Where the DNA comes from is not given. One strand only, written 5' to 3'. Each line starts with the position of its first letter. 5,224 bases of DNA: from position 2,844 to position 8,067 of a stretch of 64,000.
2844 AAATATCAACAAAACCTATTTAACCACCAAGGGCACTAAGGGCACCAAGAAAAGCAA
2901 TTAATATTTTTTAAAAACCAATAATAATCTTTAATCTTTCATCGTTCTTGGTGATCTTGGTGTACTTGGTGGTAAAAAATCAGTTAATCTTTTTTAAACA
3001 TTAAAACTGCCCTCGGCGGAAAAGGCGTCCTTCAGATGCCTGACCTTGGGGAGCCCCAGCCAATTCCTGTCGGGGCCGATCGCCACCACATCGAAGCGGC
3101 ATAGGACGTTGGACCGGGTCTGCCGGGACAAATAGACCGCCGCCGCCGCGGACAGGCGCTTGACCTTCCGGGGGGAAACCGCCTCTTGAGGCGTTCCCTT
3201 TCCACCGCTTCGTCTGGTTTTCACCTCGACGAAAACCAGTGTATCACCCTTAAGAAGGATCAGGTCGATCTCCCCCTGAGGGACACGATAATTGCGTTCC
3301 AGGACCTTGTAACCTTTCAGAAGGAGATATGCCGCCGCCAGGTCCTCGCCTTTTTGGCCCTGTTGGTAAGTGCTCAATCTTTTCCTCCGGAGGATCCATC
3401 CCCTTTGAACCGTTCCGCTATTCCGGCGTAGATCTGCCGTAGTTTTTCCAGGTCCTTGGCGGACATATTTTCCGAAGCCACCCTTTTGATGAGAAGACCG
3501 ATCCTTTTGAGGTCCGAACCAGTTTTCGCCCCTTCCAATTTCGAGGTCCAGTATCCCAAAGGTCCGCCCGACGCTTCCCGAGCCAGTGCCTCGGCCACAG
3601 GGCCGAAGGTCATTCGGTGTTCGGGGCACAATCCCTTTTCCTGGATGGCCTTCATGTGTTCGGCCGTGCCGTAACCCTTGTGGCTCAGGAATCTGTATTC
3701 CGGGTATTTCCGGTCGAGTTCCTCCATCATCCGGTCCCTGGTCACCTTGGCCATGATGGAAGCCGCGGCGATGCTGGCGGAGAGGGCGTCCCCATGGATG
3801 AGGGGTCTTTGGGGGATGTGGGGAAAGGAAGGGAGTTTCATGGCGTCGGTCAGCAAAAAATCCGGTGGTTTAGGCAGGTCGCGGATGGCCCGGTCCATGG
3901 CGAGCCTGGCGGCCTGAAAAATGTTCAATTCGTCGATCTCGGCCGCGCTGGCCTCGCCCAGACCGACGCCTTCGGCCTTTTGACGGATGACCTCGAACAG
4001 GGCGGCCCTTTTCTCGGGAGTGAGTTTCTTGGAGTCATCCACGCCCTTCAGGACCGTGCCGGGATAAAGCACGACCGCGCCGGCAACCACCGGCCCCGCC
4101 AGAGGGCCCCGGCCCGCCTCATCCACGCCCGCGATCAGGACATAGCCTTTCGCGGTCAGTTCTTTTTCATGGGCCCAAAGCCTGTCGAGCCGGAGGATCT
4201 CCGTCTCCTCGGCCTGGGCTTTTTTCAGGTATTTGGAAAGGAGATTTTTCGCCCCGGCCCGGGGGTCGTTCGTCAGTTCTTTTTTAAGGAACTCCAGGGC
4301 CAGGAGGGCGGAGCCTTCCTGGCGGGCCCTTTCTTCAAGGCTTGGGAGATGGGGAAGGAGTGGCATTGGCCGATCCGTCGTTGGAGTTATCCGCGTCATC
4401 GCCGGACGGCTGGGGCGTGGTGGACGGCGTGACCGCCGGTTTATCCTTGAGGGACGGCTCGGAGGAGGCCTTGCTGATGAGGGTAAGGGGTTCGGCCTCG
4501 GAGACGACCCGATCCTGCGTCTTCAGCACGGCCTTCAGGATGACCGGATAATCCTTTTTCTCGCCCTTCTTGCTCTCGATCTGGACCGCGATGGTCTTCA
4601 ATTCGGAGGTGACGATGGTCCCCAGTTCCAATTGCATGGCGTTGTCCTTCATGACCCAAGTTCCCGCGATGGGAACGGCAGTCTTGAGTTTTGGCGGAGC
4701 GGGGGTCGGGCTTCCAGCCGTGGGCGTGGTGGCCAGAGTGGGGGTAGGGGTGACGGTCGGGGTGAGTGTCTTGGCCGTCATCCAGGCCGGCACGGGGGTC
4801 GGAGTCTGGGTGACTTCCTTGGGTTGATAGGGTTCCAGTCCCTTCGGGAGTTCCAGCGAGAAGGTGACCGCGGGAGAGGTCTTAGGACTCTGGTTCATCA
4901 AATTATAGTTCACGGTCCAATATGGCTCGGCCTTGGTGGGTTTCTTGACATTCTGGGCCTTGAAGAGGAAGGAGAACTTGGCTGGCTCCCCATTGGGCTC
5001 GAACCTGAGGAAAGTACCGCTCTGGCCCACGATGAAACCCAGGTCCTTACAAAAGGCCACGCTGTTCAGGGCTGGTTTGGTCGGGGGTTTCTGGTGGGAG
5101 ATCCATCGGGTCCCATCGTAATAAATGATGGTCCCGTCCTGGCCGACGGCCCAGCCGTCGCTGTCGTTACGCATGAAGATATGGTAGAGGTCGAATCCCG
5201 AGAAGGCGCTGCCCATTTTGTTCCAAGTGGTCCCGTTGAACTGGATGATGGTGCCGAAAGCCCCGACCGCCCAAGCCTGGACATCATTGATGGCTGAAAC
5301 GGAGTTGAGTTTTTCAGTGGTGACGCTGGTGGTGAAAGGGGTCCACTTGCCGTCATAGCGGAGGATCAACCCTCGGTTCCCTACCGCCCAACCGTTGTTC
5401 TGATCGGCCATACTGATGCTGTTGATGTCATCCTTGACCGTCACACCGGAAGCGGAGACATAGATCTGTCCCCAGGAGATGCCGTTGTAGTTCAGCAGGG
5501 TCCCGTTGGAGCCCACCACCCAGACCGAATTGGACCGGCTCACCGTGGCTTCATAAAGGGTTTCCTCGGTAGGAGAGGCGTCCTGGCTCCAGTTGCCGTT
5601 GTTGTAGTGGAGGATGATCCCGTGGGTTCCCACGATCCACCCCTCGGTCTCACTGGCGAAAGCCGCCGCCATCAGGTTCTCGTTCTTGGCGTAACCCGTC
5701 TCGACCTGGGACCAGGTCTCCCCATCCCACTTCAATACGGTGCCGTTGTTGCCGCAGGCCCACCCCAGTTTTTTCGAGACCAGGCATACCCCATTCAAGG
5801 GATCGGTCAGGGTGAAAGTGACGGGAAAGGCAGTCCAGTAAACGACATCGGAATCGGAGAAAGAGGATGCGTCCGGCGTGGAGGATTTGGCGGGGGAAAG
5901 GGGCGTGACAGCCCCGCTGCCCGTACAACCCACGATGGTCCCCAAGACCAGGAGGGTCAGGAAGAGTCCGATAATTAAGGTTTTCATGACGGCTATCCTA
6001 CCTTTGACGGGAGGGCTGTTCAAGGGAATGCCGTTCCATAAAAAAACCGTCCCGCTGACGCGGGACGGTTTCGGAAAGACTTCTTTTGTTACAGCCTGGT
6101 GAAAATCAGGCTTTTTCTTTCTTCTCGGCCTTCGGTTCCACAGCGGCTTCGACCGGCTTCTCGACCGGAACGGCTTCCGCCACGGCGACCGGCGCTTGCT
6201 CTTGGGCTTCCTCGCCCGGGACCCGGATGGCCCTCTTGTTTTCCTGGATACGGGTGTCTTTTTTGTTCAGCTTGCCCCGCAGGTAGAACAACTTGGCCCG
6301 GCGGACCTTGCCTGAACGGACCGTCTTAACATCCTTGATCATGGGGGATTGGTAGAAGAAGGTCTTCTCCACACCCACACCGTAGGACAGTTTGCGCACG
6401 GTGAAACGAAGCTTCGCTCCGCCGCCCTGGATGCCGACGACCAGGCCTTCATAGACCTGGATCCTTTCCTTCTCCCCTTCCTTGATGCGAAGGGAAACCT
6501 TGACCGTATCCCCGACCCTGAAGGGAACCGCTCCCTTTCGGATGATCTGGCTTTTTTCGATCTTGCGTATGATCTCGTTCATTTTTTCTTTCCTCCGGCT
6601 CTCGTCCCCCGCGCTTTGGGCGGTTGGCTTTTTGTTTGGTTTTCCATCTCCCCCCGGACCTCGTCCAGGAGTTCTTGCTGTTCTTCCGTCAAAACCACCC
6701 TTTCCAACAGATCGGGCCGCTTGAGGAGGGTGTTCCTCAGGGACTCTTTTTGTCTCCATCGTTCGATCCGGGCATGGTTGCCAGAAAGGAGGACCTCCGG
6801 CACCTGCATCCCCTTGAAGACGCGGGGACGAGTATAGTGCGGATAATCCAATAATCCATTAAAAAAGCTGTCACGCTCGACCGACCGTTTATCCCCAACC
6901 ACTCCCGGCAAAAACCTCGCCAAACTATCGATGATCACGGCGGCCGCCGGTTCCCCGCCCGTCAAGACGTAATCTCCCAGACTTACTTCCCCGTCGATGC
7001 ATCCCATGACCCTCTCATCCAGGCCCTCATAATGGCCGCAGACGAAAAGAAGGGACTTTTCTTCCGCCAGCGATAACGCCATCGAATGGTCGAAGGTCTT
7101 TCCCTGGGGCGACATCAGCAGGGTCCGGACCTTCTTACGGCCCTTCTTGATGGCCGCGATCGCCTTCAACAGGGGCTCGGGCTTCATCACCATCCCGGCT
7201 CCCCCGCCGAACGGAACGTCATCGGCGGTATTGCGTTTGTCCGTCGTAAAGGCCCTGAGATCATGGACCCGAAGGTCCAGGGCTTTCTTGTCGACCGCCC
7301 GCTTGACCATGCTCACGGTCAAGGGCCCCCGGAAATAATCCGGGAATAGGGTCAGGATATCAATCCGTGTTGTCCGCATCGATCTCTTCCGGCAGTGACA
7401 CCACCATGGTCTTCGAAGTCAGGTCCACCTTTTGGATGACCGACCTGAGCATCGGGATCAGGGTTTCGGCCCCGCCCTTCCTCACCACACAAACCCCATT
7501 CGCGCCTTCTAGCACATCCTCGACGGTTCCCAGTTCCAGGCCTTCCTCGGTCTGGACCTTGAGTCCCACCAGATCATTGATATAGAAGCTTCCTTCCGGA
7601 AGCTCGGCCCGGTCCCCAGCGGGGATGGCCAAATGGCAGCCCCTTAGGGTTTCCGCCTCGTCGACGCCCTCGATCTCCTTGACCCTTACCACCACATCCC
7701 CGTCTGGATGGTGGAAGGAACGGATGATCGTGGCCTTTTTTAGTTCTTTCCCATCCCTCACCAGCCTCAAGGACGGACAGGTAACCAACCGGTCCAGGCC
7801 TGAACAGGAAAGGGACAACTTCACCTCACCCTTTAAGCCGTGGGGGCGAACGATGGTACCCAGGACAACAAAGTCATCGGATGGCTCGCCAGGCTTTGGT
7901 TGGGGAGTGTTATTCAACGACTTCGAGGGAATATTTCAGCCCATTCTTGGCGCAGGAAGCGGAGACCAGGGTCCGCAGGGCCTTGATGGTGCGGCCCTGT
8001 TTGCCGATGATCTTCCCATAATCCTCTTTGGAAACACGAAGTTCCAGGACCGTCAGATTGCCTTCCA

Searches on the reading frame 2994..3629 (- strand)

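Call 18: search_protein_families(library=pfam, proteins=[window:2994-3629:-])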
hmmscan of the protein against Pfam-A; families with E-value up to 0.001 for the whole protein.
window:2994-3629:- (211 aa): 4 families
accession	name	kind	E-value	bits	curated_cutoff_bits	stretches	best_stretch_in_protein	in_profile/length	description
PF02021.23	UPF0102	-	6.3e-29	100.6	23.6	1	94-184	1-80/80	Uncharacterised protein family UPF0102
PF08378.17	NERD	-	5.4e-08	33.8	22.1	1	91-141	2-59/111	Nuclease-related domain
PF01939.22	NucS_C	-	9e-05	22.9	24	1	101-145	14-59/124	Endonuclease NucS C-terminal domain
PF04471.18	Mrr_cat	-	0.00098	19.7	21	0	93-165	8-75/115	Restriction endonuclease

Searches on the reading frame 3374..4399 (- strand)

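Call 18: search_protein_families(library=pfam, proteins=[window:3374-4399:-])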
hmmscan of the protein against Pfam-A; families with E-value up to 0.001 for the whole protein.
window:3374-4399:- (341 aa): 1 family
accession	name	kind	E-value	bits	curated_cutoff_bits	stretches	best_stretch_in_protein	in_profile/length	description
PF01351.25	RNase_HII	-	2.1e-37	129.4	25.8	1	90-265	1-196/199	Ribonuclease HII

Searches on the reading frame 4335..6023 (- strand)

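Call 18: search_protein_families(library=pfam, proteins=[window:4335-6023:-])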
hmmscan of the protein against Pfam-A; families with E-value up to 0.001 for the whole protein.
window:4335-6023:- (562 aa): 1 family
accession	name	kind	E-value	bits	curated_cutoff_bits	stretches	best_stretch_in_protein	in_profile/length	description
PF14870.12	PSII_BNR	-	1.5e-19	70.8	27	3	226-341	178-302/303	Photosynthesis system II assembly factor YCF48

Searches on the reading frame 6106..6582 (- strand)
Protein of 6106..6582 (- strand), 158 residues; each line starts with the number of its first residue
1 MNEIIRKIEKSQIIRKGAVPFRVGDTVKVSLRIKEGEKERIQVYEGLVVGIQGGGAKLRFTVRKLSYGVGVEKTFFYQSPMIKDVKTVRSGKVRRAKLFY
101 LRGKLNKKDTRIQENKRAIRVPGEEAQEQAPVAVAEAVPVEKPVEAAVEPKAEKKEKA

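Call 103: find_encoding_contigs(protein=window:6106-6582:-, flank=7000, max_places=8)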
Protein window:6106-6582:- (158 aa): 8 contigs read that carry it; 8 places shown.
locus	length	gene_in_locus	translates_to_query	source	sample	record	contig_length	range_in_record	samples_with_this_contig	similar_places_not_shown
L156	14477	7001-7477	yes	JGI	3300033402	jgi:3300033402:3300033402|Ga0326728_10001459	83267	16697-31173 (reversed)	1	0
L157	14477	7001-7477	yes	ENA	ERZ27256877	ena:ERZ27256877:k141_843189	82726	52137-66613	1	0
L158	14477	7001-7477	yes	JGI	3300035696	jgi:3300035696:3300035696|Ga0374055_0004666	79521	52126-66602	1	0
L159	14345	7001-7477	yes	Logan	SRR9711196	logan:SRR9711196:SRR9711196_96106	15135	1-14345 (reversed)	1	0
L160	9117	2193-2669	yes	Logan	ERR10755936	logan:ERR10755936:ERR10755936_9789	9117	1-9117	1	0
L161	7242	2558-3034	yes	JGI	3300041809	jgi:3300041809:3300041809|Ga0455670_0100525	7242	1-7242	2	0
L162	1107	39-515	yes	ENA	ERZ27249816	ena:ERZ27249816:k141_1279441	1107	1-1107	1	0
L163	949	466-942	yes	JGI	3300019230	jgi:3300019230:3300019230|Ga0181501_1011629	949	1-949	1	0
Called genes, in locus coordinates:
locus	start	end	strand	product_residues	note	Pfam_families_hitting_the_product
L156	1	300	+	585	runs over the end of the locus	PF02927:CelD_N, PF00759:Glyco_hydro_9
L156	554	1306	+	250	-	PF20772:TACO1_YebC_N, PF01709:Transcrip_reg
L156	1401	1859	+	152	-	PF02075:RuvC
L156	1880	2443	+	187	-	-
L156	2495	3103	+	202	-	PF01330:RuvA_N, PF00633:HHH (faint), PF14520:HHH_5, PF07499:RuvA_C (weak)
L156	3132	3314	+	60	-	-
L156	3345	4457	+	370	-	PF03425:CBM_11 (weak)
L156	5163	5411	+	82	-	PF00886:Ribosomal_S16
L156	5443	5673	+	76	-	PF13083:KH_KhpA-B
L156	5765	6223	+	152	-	PF05239:PRC, PF24986:PRC_RimM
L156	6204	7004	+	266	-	PF01746:tRNA_m1G_MT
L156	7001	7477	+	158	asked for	PF01245:Ribosomal_L19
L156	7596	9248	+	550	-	PF14870:PSII_BNR (weak)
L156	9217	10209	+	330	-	PF27457:RNase_HII_N (weak), PF01351:RNase_HII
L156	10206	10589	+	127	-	PF08378:NERD, PF02021:UPF0102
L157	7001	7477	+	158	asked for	PF01245:Ribosomal_L19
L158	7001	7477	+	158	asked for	PF01245:Ribosomal_L19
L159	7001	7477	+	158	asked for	PF01245:Ribosomal_L19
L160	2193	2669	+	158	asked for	PF01245:Ribosomal_L19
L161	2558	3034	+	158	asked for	PF01245:Ribosomal_L19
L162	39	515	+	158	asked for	PF01245:Ribosomal_L19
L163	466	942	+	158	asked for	PF01245:Ribosomal_L19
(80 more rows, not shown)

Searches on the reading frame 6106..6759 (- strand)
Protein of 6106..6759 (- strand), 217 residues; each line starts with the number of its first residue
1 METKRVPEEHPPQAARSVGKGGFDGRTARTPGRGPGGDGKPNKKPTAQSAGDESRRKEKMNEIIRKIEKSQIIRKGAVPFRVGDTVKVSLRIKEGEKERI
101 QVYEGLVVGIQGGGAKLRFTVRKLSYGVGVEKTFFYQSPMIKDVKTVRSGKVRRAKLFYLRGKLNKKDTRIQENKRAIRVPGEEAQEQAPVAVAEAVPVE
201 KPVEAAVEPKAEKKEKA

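Call 18: search_protein_families(library=pfam, proteins=[window:6106-6759:-])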
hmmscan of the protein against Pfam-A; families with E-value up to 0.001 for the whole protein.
window:6106-6759:- (217 aa): 1 family
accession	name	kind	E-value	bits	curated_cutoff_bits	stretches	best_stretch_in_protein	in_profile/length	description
PF01245.26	Ribosomal_L19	-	2.5e-37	127.6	22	1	63-173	2-110/111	Ribosomal protein L19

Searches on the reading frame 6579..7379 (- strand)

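Call 18: search_protein_families(library=pfam, proteins=[window:6579-7379:-])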
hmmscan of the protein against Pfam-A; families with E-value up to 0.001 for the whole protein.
window:6579-7379:- (266 aa): 1 family
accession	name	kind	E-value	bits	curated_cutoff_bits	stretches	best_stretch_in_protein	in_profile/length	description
PF01746.26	tRNA_m1G_MT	-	3.3e-62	210.1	27.3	1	26-222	2-195/195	tRNA (Guanine-1)-methyltransferase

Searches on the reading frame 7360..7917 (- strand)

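Call 18: search_protein_families(library=pfam, proteins=[window:7360-7917:-])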
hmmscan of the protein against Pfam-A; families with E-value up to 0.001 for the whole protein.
window:7360-7917:- (185 aa): 3 families
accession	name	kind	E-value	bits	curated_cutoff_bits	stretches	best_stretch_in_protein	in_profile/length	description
PF01782.24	RimM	-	3.2e-14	53.4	23.5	1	19-100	2-82/84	RimM N-terminal domain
PF24986.1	PRC_RimM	-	1.6e-12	47.4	27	1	114-179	2-69/69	RimM PRC barrel domain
PF05239.21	PRC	-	1.7e-08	34.8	21.2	1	109-178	2-76/78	PRC-barrel domain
